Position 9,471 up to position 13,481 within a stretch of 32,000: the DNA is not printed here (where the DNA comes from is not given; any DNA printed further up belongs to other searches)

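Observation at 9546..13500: Single-gene low-GC island encoding a 1237-aa NACHT-like STAND NTPase: candidate stand-alone defence/conflict system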

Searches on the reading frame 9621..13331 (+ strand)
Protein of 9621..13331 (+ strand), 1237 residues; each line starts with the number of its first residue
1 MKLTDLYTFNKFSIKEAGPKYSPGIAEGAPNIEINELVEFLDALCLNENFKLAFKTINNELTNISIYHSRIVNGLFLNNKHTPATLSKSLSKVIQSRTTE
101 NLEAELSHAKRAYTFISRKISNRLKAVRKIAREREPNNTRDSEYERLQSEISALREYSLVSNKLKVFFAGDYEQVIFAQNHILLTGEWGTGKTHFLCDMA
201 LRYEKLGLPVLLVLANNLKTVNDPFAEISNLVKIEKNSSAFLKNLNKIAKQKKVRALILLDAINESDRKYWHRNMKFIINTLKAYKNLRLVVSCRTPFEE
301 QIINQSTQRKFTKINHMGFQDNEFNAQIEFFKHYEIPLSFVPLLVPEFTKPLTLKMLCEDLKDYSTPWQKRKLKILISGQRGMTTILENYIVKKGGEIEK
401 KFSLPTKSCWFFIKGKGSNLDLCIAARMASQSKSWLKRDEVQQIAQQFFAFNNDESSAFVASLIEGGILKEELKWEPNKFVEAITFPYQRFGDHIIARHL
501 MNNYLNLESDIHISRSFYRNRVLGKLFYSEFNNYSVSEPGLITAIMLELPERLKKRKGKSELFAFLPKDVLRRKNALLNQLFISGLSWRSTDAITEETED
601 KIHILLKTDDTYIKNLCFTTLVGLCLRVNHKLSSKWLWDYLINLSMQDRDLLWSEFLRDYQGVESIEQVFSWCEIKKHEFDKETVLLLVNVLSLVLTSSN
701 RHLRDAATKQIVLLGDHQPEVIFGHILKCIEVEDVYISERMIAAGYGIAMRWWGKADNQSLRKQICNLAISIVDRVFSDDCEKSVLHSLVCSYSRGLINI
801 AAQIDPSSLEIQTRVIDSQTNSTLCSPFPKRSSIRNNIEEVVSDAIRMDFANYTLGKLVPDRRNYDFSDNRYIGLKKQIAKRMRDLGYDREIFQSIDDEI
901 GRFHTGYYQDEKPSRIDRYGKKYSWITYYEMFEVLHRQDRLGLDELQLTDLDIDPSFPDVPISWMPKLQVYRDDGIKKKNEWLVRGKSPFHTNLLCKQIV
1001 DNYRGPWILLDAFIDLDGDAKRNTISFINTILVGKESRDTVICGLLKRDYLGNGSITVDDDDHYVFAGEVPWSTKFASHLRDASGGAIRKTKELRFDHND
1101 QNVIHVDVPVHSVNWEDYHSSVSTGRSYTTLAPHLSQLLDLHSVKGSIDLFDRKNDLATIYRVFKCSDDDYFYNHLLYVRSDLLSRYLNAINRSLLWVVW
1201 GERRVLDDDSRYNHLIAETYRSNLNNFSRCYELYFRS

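Call 6: search_protein_families(library=pfam, proteins=[window:9621-13331:+], max_evalue=1)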
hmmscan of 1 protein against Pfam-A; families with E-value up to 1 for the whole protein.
window:9621-13331:+ (1237 aa): 10 families
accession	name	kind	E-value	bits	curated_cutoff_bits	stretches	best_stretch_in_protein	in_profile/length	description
PF13401.12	AAA_22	-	6.5e-05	23.7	27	1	179-263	5-93/130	AAA domain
PF05729.18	NACHT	-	0.00089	19.6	26.7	1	182-322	3-156/167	NACHT domain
PF20720.3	nSTAND3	-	0.0015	18.7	27.2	1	177-320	15-129/155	Novel STAND NTPase 3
PF07693.20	KAP_NTPase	-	0.0076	16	20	1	182-292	23-155/293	KAP family P-loop domain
PF05673.19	DUF815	-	0.042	13.4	23.8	1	179-229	53-103/249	Protein of unknown function (DUF815)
PF04851.21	ResIII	-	0.059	13.7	22.5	1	177-258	21-105/164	Type III restriction enzyme, res subunit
PF13481.12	AAA_25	-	0.067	13.3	27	1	176-261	30-108/195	AAA domain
PF06745.19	ATPase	-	0.083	12.7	26.6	1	177-289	17-122/231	KaiC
PF13863.11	DUF4200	-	0.24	12.2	29.7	1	110-156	48-94/119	Domain of unknown function (DUF4200)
PF13604.12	AAA_30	-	0.31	11.2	27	0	181-218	20-56/191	AAA domain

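Call 7: search_protein_families(library=padloc, proteins=[window:9621-13331:+], max_evalue=1)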
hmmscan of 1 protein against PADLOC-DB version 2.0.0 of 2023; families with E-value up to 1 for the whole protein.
window:9621-13331:+ (1237 aa): 7 families
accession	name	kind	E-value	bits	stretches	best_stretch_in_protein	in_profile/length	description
PDLC02164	Avs2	-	4.8e-158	526.4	2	13-859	183-1000/1504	-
PDLC02162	Avs2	-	7.6e-119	396.6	2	10-932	177-1060/1379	-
PDLC02165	Avs2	-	1.8e-105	352.1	3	12-854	49-870/1375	-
PDLC02163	Avs2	-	4.7e-100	334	2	11-836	245-1048/1576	-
PDLC02161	Avs2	-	2e-73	245.9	2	113-805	274-941/1499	-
PDLC02166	Avs2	-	5.4e-55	184.5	2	157-824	316-942/1498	-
PDLC04140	mad8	-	0.016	12.7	1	179-252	27-114/314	mads_8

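Call 8: search_protein_families(library=ncbifam, proteins=[window:9621-13331:+], max_evalue=1)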
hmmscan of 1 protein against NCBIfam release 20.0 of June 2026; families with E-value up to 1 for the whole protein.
window:9621-13331:+ (1237 aa): 6 families
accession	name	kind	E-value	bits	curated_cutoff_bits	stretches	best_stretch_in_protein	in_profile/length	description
NF041813.1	Avs2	equivalog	5.6e-139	465.2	1000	3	14-840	1-797/1317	AVAST type 2 anti-phage system protein Avs2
TIGR04291.1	arsen_driv_ArsA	equivalog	0.01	14.6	650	1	57-236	213-370/565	arsenical pump-driving ATPase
NF038214.1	IS21_help_AAA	equivalog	0.022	14.4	200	1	176-218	87-129/232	IS21-like element helper ATPase IstB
TIGR03420.1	DnaA_homol_Hda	equivalog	0.058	12.9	194.8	1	179-254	38-108/226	DnaA regulatory inactivator Hda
NF005992.0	PRK08116.1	subfamily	0.073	12.2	189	1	162-317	97-240/269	hypothetical protein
TIGR03938.2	deacetyl_PgaB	equivalog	0.13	10.5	321.9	1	204-291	221-311/621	poly-beta-1,6-N-acetyl-D-glucosamine N-deacetylase PgaB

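Call 12: search_solved_structures(query=window:9621-13331:+, max_evalue=1, show_alignments=2)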
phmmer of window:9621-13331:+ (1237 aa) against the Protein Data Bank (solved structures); distinct sequences matched with E-value up to 1: 4.
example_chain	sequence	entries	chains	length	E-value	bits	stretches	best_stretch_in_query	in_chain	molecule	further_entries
9o4e_A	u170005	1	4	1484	1.2e-58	201.8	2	135-832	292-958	AVAST type 2 anti-phage system protein Avs2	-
1zu4_A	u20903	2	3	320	0.022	15.4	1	124-269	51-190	ftsY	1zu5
9nbo_A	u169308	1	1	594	0.26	11.9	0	182-230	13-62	Arsenite transporter ATPase-like protein,arsA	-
6r2w_H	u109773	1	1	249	0.65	10.6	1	703-785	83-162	Coagulation factor VII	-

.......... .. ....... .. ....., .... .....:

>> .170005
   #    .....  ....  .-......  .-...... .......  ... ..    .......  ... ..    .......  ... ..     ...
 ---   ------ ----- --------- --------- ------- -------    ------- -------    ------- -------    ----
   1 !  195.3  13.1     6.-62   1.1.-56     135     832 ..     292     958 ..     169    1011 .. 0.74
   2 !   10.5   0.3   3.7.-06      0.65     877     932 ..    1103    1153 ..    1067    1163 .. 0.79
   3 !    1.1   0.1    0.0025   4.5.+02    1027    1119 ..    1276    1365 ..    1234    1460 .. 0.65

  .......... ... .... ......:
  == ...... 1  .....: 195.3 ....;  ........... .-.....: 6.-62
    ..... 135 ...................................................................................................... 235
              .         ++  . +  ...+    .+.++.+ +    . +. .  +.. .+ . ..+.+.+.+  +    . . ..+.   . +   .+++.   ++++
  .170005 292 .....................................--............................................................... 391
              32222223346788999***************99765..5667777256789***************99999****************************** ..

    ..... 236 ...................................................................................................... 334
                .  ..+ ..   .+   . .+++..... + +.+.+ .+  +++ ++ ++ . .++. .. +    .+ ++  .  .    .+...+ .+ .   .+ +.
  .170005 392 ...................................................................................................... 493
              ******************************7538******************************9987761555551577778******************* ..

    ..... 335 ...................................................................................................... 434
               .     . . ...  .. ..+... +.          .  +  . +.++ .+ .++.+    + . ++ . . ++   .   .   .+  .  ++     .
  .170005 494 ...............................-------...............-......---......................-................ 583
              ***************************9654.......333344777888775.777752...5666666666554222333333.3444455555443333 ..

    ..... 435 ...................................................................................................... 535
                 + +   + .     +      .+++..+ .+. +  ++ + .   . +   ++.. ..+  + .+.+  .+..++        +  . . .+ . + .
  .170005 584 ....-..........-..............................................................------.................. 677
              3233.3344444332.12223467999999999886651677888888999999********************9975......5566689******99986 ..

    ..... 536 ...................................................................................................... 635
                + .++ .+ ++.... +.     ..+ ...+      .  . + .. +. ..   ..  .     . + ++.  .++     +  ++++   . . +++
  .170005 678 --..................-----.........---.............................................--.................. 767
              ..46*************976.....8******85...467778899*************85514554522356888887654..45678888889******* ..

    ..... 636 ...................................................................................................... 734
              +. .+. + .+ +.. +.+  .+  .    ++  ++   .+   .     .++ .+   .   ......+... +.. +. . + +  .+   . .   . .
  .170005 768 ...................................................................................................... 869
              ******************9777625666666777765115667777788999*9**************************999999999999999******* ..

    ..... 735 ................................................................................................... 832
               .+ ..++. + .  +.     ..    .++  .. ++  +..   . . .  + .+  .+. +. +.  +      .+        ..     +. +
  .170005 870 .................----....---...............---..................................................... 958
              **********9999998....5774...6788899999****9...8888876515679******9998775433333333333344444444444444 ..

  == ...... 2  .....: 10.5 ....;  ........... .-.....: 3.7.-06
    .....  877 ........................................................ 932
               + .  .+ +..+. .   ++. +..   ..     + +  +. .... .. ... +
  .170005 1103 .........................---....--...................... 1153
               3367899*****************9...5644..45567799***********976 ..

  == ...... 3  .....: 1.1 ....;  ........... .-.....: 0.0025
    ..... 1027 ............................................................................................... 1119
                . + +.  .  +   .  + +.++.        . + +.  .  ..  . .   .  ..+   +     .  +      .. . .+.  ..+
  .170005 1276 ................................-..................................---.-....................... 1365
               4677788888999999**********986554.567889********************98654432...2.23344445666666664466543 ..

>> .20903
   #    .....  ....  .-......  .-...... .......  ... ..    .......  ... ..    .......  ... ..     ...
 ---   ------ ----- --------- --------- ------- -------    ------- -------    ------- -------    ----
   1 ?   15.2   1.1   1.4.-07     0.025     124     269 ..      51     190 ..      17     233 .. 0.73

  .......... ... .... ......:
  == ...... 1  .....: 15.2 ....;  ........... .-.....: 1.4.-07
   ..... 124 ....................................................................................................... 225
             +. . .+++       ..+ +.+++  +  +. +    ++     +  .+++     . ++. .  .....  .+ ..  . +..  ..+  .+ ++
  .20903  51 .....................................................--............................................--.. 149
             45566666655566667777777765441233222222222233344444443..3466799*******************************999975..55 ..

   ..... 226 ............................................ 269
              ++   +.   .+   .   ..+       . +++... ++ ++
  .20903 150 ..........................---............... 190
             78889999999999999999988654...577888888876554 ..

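Call 13: find_homologous_proteins(query=window:9621-13331:+, max_evalue=1e-10)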
Query window:9621-13331:+ (1237 aa): 340 proteins with E <= 1e-10 among 8000 candidates; the best 120 are listed.
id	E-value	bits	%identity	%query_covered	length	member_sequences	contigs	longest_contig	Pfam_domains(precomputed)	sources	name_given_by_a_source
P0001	0.0e+0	2614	100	92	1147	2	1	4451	-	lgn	-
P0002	1.1e-244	833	36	97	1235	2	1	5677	-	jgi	-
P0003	2.1e-244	832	36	97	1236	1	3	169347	-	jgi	jgi:hypothetical protein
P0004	7.9e-244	830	36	99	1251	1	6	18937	-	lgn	-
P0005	5.1e-243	827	36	97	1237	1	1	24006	-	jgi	jgi:hypothetical protein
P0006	7.9e-242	823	37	99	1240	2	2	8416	-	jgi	jgi:hypothetical protein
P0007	1.0e-241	823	36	97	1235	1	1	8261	-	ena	-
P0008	6.8e-240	817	35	97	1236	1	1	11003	-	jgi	jgi:hypothetical protein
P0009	3.5e-239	815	35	97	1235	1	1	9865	-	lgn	-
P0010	4.3e-239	814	36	99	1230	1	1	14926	-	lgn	-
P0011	2.9e-237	808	35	99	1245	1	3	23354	-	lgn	-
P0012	3.1e-236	805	36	97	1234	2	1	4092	PF05729.19,PF13401.13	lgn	-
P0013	6.0e-236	804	36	97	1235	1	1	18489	PF05729.19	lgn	-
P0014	8.9e-235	800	35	99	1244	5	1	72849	-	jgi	-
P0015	3.6e-234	798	35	97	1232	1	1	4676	-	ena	-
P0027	3.9e-229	781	35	97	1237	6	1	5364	PF13401.13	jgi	jgi:hypothetical protein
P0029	4.3e-228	778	35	99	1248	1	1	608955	-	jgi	jgi:hypothetical protein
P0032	9.2e-227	774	34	99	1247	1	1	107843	PF13401.13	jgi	jgi:hypothetical protein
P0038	5.7e-225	768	33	97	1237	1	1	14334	-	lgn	-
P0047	2.6e-220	752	35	97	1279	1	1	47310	PF05729.19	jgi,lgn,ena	-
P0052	1.1e-217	744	35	97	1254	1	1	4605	PF05729.19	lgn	-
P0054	1.4e-215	737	35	97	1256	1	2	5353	PF05729.19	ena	-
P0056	6.4e-215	734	35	97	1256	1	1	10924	PF05729.19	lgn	-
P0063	3.4e-212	725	33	97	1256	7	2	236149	-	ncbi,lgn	ncbi:MAG: hypothetical protein V9G13_15020 [Marmoricola sp.]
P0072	1.1e-208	714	32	97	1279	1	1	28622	PF05729.19,PF13401.13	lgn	-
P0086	7.7e-206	704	34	100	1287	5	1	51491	PF05729.19,PF13401.13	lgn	-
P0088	1.5e-205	703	34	97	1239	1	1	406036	-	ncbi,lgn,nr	ncbi:MAG: hypothetical protein Q8O42_17895 [Acidobacteriota bacterium]|nr:hypothetical protein [Acid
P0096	4.4e-203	695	32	97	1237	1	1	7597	-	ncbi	-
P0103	5.4e-202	692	32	99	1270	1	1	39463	PF05729.19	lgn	-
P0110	4.1e-200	685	32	99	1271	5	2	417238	-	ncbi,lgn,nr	ncbi:hypothetical protein [Mycolicibacterium conceptionense]|nr:hypothetical protein [Mycolicibacter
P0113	3.9e-199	682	33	97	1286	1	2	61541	PF05729.19,PF13401.13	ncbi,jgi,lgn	jgi:hypothetical protein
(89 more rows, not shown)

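Call 41: find_encoding_contigs(protein=P0003, flank=6000, max_places=2)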
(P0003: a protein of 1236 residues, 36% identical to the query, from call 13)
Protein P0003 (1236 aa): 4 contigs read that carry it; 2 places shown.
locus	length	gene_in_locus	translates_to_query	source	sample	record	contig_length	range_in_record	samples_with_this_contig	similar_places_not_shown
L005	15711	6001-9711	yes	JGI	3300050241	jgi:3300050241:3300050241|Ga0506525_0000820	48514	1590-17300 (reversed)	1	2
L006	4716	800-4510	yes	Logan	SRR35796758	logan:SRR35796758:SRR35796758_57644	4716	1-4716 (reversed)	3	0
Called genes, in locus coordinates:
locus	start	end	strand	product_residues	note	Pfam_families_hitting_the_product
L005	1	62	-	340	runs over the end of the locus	PF28530:DUF8426, PF04471:Mrr_cat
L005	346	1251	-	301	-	-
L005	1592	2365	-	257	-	-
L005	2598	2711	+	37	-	-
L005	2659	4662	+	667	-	PF00009:GTP_EFTU, PF22042:EF-G_D2, PF03144:GTP_EFTU_D2 (weak), PF14492:EFG_III (weak), PF03764:EFG_IV (weak), PF00679:EFG_C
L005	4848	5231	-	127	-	-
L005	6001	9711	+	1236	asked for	-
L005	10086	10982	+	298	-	-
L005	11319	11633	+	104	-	-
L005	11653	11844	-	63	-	-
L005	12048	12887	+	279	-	-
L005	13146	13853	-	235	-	PF13365:Trypsin_2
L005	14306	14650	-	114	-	-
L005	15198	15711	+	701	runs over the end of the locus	?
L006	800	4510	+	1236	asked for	-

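Call 42: find_encoding_contigs(protein=P0029, flank=6000, max_places=2)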
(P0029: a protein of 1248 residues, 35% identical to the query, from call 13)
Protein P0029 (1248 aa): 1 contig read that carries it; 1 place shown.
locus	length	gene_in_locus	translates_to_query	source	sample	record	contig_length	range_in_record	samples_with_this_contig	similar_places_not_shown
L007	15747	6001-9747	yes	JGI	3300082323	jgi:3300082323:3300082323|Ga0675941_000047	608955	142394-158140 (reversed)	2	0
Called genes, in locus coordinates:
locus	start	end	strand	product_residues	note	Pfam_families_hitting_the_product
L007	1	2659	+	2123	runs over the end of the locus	PF00270:DEAD, PF00271:Helicase_C, PF09369:MZB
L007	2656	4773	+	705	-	PF00580:UvrD-helicase, PF13245:AAA_19, PF13361:UvrD_C, PF13538:UvrD_C_2 (faint)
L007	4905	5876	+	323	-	PF14088:DUF4268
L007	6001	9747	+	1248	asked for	-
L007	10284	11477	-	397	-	PF22548:AEP-TOTE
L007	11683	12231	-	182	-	-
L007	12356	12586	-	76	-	PF12728:HTH_17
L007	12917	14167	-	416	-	PF13356:Arm-DNA-bind_3, PF00589:Phage_integrase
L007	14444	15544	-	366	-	-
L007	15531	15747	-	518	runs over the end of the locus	PF00069:Pkinase, PF01636:APH (faint), PF07714:PK_Tyr_Ser-Thr, PF03109:ABC1 (weak)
